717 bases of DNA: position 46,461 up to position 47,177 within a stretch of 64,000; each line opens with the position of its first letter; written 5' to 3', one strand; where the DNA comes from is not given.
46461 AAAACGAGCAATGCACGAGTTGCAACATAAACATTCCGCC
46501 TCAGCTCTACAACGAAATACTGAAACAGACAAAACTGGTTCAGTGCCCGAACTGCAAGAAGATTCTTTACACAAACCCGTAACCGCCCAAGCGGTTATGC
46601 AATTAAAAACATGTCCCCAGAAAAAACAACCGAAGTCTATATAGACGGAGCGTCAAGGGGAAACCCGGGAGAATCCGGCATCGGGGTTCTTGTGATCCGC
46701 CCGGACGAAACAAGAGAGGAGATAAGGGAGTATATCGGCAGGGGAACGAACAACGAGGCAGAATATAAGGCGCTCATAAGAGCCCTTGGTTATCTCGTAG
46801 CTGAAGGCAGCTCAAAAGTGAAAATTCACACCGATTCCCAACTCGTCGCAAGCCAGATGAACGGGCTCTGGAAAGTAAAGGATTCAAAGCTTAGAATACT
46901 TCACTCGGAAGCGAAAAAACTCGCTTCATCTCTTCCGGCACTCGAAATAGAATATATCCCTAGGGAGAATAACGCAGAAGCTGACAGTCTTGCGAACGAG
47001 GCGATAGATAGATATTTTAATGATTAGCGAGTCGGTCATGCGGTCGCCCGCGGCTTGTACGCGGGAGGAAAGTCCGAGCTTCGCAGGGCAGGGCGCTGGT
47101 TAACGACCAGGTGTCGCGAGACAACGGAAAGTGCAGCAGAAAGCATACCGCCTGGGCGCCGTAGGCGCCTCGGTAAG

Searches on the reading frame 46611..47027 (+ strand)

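Call 27: search_protein_families(library=pfam, proteins=[window:46611-47027:+], max_evalue=0.001)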
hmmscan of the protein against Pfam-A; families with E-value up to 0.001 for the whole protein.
window:46611-47027:+ (138 aa): 2 families
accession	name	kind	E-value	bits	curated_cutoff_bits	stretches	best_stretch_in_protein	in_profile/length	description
PF13456.12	RVT_3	-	5.4e-21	75.2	21.6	1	12-131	3-123/123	Reverse transcriptase-like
PF00075.30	RNase_H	-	6.5e-15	56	25.8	1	5-131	2-139/141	RNase H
